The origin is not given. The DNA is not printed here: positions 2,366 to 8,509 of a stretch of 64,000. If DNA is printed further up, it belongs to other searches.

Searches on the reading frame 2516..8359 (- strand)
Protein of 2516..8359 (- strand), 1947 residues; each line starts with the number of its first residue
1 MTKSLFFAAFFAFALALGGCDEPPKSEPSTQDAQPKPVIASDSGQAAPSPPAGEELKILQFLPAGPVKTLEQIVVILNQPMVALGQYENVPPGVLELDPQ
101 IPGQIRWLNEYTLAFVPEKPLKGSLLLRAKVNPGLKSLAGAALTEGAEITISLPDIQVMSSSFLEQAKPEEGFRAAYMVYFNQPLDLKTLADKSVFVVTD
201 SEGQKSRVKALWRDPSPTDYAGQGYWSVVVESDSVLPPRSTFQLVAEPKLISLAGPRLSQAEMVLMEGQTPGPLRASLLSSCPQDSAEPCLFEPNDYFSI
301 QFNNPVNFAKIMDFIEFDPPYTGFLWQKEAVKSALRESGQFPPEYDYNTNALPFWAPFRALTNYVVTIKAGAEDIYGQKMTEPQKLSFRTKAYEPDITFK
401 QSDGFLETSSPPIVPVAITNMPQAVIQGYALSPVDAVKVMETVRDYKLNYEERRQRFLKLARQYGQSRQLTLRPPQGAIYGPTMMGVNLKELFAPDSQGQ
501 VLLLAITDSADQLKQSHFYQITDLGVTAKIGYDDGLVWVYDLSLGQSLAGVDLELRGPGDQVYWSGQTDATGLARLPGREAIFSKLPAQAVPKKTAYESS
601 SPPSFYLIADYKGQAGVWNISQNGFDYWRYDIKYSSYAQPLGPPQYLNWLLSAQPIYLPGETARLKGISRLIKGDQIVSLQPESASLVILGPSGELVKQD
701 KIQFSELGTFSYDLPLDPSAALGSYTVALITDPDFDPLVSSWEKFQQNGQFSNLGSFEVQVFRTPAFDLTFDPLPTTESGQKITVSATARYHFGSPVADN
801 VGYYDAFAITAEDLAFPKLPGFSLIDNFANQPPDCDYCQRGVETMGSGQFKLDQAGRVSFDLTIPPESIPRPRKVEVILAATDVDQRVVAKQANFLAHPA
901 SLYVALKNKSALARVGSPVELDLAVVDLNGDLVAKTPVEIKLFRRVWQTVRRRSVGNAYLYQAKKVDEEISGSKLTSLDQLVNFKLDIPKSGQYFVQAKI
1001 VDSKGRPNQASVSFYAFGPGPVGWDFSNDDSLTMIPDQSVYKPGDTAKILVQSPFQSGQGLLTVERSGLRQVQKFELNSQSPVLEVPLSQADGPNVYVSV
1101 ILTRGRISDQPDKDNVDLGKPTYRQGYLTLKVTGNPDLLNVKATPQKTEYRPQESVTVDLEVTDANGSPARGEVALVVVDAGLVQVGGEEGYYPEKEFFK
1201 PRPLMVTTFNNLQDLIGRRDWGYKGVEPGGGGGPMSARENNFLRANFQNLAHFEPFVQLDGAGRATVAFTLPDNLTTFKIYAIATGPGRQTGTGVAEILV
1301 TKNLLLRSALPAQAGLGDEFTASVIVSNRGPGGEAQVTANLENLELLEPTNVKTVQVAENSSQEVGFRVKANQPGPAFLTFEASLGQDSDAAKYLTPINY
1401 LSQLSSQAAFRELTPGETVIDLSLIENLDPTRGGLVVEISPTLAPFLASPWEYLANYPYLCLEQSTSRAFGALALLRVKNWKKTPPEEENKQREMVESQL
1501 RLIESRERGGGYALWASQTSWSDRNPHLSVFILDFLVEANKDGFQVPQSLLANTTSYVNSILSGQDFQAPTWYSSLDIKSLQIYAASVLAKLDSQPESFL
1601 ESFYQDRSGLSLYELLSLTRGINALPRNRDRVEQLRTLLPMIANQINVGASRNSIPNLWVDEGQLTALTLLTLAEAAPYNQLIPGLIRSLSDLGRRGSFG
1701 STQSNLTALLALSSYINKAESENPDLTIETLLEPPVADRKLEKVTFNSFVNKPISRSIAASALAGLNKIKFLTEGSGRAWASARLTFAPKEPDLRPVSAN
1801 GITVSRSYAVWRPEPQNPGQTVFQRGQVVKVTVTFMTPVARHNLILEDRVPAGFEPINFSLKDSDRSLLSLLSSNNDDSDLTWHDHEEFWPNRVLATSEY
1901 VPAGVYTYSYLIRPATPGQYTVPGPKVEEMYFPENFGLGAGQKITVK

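Call 73: search_protein_families(library=pfam, proteins=[window:2516-8359:-], max_evalue=0.0001)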
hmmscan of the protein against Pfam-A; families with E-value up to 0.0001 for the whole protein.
window:2516-8359:- (1947 aa): 6 families
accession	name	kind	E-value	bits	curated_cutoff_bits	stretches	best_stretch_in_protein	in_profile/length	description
PF17973.7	bMG10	-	8.8e-27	94.3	26.2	1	1801-1934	1-131/131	Bacterial Alpha-2-macroglobulin MG10 domain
PF07703.20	A2M_BRD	-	5.7e-19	69.3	22.7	1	1033-1184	2-138/140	Alpha-2-macroglobulin bait region domain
PF01835.25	MG2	-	8.3e-15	55.4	32.8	1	651-736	5-87/96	MG2 domain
PF11974.14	bMG3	-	8e-13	48.7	34.9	1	521-635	1-101/103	Bacterial alpha-2-macroglobulin MG3 domain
PF00207.28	A2M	-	1.6e-11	44.3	21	1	1253-1331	4-83/92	Alpha-2-macroglobulin family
PF13205.12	Big_5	-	2.4e-07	31.8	23.6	0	279-390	8-105/105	Bacterial Ig-like domain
